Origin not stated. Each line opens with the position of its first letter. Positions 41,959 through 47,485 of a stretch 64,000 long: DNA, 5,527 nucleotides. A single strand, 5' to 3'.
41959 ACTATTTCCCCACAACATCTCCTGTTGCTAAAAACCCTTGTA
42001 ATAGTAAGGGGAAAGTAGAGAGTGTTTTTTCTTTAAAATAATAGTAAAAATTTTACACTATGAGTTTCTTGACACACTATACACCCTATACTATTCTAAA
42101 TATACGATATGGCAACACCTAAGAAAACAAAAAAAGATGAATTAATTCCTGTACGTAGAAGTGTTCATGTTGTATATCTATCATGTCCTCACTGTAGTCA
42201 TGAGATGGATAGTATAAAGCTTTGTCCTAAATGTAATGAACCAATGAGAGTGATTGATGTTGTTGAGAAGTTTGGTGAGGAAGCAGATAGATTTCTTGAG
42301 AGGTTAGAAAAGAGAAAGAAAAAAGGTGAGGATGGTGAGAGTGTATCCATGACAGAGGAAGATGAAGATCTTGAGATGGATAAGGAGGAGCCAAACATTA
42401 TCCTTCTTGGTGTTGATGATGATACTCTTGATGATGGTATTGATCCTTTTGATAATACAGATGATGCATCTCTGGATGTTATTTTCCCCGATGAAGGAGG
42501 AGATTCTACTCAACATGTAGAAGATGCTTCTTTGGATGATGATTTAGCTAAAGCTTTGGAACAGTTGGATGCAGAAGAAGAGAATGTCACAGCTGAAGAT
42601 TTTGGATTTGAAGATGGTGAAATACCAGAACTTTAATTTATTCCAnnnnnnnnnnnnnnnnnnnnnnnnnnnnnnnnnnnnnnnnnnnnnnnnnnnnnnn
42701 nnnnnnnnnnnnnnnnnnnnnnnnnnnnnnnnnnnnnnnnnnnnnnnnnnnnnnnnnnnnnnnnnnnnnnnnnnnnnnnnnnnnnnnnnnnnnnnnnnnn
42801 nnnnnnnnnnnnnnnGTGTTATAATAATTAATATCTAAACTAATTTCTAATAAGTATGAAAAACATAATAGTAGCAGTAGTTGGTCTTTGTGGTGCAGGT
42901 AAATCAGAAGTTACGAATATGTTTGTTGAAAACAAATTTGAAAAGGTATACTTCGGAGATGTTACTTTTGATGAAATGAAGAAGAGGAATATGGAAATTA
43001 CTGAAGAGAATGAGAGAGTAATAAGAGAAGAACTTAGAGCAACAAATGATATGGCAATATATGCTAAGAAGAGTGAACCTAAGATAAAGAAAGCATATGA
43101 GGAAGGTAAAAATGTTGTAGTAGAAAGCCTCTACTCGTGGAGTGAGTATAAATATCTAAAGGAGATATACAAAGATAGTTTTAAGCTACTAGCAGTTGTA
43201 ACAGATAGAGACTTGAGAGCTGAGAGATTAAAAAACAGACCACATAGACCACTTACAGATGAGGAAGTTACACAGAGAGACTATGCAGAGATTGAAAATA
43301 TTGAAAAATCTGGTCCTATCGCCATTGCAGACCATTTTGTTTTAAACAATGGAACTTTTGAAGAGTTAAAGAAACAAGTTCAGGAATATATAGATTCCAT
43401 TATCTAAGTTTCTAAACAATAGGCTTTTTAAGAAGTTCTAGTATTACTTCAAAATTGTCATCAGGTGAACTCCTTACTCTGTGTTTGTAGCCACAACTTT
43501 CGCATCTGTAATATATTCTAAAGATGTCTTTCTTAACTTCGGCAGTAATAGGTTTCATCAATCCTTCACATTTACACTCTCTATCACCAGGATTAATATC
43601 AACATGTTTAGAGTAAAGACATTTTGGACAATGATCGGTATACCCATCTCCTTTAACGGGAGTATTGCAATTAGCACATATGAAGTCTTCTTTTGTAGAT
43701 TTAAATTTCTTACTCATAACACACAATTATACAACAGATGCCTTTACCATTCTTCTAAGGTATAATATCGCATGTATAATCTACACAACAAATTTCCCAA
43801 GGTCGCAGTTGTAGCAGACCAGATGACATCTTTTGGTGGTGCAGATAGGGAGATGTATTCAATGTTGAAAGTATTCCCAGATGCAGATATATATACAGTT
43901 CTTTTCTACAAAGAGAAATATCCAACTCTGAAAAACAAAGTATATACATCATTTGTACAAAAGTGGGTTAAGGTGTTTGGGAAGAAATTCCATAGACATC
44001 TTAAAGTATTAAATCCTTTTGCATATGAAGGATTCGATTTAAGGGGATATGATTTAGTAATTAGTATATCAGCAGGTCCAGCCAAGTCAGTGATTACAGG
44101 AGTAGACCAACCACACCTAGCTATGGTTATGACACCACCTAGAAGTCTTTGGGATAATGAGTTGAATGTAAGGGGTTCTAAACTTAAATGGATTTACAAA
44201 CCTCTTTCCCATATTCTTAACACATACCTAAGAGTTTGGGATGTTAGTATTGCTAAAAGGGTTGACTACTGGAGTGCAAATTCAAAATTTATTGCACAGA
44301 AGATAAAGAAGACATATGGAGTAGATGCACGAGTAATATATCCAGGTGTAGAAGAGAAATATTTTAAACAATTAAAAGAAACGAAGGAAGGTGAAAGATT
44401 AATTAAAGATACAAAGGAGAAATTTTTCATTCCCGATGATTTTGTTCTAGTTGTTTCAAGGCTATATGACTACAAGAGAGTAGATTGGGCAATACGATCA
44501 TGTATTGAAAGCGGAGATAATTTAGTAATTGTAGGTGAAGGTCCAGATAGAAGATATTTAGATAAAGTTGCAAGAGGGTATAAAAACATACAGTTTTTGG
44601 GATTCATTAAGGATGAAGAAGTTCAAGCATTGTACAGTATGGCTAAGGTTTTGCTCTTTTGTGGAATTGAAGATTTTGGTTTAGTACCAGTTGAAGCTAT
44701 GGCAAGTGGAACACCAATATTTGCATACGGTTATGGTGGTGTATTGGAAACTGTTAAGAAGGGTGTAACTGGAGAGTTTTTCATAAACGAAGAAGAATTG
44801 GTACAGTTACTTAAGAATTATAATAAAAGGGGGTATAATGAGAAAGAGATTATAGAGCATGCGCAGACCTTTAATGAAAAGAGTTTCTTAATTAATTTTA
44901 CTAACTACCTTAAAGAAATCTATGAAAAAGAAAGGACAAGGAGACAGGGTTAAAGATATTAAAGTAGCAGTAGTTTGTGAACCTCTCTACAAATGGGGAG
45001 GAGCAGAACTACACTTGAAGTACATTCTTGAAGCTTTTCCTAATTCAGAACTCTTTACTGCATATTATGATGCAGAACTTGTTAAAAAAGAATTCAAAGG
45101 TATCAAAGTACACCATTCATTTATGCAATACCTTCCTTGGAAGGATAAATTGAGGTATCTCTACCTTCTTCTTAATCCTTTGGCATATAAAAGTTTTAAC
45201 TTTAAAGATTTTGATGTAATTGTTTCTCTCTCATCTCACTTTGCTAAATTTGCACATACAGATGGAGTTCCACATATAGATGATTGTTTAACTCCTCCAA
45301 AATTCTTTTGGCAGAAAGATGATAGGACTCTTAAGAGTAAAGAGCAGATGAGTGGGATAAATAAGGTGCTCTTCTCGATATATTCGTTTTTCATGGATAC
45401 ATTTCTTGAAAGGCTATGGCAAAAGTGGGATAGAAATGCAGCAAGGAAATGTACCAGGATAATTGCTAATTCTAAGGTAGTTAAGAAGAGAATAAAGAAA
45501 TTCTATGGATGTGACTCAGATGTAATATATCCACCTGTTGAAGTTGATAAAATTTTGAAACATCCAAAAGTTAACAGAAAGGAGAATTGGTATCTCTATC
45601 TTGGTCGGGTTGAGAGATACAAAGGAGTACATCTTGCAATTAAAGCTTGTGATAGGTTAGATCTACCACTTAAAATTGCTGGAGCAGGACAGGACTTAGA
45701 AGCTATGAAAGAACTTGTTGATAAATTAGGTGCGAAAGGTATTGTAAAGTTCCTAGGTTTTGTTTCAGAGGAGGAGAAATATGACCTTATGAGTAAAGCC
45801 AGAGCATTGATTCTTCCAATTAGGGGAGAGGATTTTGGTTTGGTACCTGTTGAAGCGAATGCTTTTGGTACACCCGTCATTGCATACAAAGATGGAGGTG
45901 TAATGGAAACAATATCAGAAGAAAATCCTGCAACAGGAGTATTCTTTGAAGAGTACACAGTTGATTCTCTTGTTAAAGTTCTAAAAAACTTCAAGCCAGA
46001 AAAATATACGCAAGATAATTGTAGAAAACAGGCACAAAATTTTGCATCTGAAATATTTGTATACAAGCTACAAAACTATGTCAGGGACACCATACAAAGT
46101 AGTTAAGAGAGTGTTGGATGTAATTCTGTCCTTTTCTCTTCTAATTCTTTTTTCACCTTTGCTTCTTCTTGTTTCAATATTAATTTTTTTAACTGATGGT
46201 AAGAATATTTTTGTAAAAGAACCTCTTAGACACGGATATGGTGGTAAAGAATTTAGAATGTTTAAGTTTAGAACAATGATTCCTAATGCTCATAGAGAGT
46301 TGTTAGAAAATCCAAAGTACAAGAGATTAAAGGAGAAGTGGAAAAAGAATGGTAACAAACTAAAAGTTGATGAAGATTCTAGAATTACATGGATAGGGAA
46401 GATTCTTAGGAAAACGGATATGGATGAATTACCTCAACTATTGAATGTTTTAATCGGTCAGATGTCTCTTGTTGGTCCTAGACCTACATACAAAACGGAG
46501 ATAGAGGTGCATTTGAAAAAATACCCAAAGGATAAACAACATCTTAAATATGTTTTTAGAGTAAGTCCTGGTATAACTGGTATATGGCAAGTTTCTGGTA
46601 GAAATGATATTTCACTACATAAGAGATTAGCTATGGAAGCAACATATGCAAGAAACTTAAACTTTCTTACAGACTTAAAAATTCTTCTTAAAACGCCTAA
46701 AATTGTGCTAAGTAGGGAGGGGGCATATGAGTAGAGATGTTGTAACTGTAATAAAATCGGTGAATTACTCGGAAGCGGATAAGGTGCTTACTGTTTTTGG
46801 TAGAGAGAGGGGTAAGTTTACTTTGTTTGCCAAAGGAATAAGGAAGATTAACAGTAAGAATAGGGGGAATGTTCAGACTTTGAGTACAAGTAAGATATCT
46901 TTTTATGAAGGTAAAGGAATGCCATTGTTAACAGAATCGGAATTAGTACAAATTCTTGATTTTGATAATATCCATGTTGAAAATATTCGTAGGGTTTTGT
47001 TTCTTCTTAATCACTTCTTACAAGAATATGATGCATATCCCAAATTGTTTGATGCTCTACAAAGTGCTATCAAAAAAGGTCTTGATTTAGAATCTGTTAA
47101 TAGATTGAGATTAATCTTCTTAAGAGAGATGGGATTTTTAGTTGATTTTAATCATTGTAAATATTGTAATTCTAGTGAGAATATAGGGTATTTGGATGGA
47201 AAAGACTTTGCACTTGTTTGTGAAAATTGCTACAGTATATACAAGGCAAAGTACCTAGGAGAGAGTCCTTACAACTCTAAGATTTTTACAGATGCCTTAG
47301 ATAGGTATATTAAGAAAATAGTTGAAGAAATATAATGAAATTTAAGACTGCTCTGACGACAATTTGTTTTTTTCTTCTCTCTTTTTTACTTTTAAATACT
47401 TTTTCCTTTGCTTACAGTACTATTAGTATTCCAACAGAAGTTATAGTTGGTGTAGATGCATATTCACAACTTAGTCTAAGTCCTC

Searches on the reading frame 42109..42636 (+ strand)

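Call 8: search_protein_families(library=pfam, proteins=[window:42109-42636:+])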
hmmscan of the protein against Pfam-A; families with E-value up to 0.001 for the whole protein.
window:42109-42636:+ (175 aa): 1 family
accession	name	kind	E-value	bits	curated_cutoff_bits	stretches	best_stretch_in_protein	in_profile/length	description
PF07191.17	Zn_ribbon_6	-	0.00044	20.6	25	1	24-49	17-42/67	Double zinc ribbon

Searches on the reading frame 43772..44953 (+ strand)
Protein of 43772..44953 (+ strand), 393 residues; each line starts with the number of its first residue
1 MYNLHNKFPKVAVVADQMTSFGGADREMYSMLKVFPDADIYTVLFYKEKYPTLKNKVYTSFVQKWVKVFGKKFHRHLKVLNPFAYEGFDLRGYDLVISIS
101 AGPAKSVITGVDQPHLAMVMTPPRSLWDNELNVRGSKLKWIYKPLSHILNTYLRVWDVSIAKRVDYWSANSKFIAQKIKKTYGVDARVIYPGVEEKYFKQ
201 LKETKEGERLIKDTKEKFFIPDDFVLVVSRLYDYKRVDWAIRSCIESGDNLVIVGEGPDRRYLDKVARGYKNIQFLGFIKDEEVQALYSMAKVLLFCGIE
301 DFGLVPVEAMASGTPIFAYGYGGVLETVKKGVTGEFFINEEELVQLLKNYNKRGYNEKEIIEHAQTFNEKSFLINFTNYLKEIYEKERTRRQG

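Call 8: search_protein_families(library=pfam, proteins=[window:43772-44953:+])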
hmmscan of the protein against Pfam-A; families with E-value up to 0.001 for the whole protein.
window:43772-44953:+ (393 aa): 5 families
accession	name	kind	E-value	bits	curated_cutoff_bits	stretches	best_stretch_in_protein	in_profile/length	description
PF00534.26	Glycos_transf_1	-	2e-23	83.2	26.4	1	221-356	14-161/172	Glycosyl transferases group 1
PF13692.12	Glyco_trans_1_4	-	2.8e-19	70.2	27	1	225-344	4-133/142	Glycosyl transferases group 1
PF13439.12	Glyco_transf_4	-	4.4e-05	24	28.5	1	22-194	2-167/170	Glycosyltransferase Family 4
PF20706.3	GT4-conflict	-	0.00019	21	26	1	260-338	249-328/385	Family 4 Glycosyltransferase in conflict systems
PF13524.12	Glyco_trans_1_2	-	0.00078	19.8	25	0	249-366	15-127/144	Glycosyl transferase-like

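Call 10: search_protein_families(library=ncbifam, proteins=[window:43772-44953:+], max_evalue=0.01)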
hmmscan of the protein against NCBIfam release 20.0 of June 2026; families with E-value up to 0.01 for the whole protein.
window:43772-44953:+ (393 aa): 25 families
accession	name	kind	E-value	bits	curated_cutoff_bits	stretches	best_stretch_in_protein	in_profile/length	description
TIGR03999.1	thiol_BshA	equivalog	4.1e-17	62.2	273.7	1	163-383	144-373/375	N-acetyl-alpha-D-glucosaminyl L-malate synthase BshA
NF049988.1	MGlcDAGSynMgs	equivalog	2e-16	60.3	400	1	184-387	176-379/398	alpha-monoglucosyldiacylglycerol synthase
TIGR04157.1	glyco_rSAM_CFB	subfamily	3.9e-14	52.5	400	1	161-334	167-345/406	TIGR04157 family glycosyltransferase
TIGR04047.1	MSMEG_0565_glyc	hypoth_equivalog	8.4e-12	44.8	259.85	1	272-332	258-320/373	MSMEG_0565 family glycosyltransferase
TIGR03088.1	stp2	hypoth_equivalog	1.8e-10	40.4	409.05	1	164-384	137-370/374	TIGR03088 family PEP-CTERM/XrtA system glycosyltransferase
NF041010.1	glycosy_Agl16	equivalog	1.3e-09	37.4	575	1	160-385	130-349/352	glycosylation protein Agl16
NF038255.1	exopoly_VpsD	equivalog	1.5e-09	37.2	300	1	154-382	147-378/381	VpsD family glycosyltransferase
TIGR04063.1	stp3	hypoth_equivalog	3.9e-09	35.9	442.05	1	228-384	219-392/397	TIGR04063 family PEP-CTERM/XrtA system glycosyltransferase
NF047684.1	TeichurnBiosyTuaC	equivalog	1.3e-08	34.2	550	1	168-364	169-365/391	teichuronic acid biosynthesis protein TuaC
NF053787.1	GlcN_PG_synth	equivalog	1.8e-08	33.7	480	1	158-332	138-304/361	N-acetylglucosaminyl phosphatidylglycerol synthase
TIGR02149.1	glgA_Coryne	subfamily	6.2e-08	32.2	302.4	1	261-340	253-334/391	glycogen synthase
TIGR03449.1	mycothiol_MshA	equivalog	9.6e-08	31.3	462.5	1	271-367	284-387/406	D-inositol-3-phosphate glycosyltransferase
NF012028.0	PRK15484.1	subfamily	9.7e-07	28.2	618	1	270-366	256-353/380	lipopolysaccharide N-acetylglucosaminyltransferase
NF007396.0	PRK09922.1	equivalog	2.9e-06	26.4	385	1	245-384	209-359/361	lipopolysaccharide 1,6-galactosyltransferase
TIGR02095.1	glgA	subfamily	7.6e-06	24.8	328.45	1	224-335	296-414/477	glycogen/starch synthase, ADP-glucose type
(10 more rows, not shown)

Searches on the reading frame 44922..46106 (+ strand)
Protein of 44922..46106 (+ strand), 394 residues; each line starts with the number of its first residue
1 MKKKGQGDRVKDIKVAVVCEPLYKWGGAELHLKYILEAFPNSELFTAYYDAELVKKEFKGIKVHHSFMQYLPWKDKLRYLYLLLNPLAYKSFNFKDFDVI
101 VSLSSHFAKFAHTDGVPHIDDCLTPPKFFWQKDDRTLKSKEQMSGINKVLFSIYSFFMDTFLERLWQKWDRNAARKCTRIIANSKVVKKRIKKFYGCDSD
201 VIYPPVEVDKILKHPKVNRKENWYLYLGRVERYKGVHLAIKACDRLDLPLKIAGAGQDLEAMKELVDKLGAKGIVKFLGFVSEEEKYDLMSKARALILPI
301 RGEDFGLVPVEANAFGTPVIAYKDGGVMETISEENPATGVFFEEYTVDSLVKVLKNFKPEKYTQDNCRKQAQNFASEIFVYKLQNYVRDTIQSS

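Call 8: search_protein_families(library=pfam, proteins=[window:44922-46106:+])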
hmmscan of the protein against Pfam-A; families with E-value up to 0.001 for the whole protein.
window:44922-46106:+ (394 aa): 4 families
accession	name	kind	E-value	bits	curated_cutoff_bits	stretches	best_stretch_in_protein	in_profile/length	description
PF00534.26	Glycos_transf_1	-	5.9e-35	120.8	26.4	1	211-373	5-171/172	Glycosyl transferases group 1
PF13692.12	Glyco_trans_1_4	-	3.4e-20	73.2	27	1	224-352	4-134/142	Glycosyl transferases group 1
PF20706.3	GT4-conflict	-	6.9e-13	48.8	26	1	213-338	190-327/385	Family 4 Glycosyltransferase in conflict systems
PF13439.12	Glyco_transf_4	-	3e-08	34.3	28.5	1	26-209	2-169/170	Glycosyltransferase Family 4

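Call 10: search_protein_families(library=ncbifam, proteins=[window:44922-46106:+], max_evalue=0.01)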
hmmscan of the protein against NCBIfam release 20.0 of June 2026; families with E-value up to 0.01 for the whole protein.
window:44922-46106:+ (394 aa): 35 families (the best 25 are shown)
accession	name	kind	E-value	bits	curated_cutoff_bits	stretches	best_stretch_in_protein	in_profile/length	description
NF041010.1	glycosy_Agl16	equivalog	3.4e-21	75.5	575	1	164-376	121-337/352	glycosylation protein Agl16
NF046085.1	XrtY_assoc_Gly1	equivalog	1.2e-17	63.9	400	1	178-379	162-368/387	XrtY-associated glycosyltransferase XYAG1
TIGR03449.1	mycothiol_MshA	equivalog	1.5e-15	57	462.5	1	203-377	202-386/406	D-inositol-3-phosphate glycosyltransferase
NF007396.0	PRK09922.1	equivalog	5.6e-13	48.5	385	1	200-391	161-359/361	lipopolysaccharide 1,6-galactosyltransferase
TIGR02149.1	glgA_Coryne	subfamily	2.1e-12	46.9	302.4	1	173-343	141-332/391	glycogen synthase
TIGR03999.1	thiol_BshA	equivalog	2.2e-12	46.6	273.7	1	249-389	231-372/375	N-acetyl-alpha-D-glucosaminyl L-malate synthase BshA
NF050063.1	ProtGlycPglJ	equivalog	2.4e-12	46.7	500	1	175-377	143-349/363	N-acetylgalactosamine-N,N'-diacetylbacillosaminyl-diphospho-undecaprenol 4-alpha-N-acetylgalactosaminyltransferase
NF041876.1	EPS_EpsE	equivalog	9.1e-12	44.9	400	1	224-375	217-376/389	exopolysaccharide biosynthesis GT4 family glycosyltransferase EpsE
NF038295.1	EPS_HpsP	equivalog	3.4e-11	42.8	550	1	210-381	196-373/388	hormogonium polysaccharide biosynthesis glycosyltransferase HpsP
TIGR02095.1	glgA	subfamily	5.6e-11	41.8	328.45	1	224-357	297-438/477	glycogen/starch synthase, ADP-glucose type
TIGR03088.1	stp2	hypoth_equivalog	1.8e-10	40.5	409.05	1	210-379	183-357/374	TIGR03088 family PEP-CTERM/XrtA system glycosyltransferase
TIGR04157.1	glyco_rSAM_CFB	subfamily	4.4e-10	39.1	400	1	177-384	170-403/406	TIGR04157 family glycosyltransferase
TIGR04063.1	stp3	hypoth_equivalog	5.2e-10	38.8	442.05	1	194-377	186-377/397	TIGR04063 family PEP-CTERM/XrtA system glycosyltransferase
TIGR04047.1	MSMEG_0565_glyc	hypoth_equivalog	1.1e-09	37.8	259.85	1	157-363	119-344/373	MSMEG_0565 family glycosyltransferase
NF047880.1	glyco_SdgA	exception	1.4e-09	37.1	800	1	235-386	329-486/488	serine-aspartate repeat adhesin O-glycosyltransferase SdgA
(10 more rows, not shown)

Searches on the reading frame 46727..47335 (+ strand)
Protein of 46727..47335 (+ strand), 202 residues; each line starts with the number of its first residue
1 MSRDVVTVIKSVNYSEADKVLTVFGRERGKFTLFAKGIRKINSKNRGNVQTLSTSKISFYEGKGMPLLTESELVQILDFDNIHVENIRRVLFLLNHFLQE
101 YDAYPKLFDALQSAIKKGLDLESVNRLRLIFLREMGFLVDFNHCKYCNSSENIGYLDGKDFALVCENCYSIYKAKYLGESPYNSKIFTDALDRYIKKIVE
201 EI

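Call 8: search_protein_families(library=pfam, proteins=[window:46727-47335:+])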
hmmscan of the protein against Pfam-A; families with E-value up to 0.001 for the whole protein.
window:46727-47335:+ (202 aa): 2 families
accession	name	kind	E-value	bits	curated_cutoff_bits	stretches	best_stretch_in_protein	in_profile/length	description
PF11967.14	RecO_N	-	1.7e-16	60.5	27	1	6-75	8-78/80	Recombination protein O N terminal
PF02565.21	RecO_C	-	4.4e-06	27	22.1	1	93-170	16-97/157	Recombination protein O C terminal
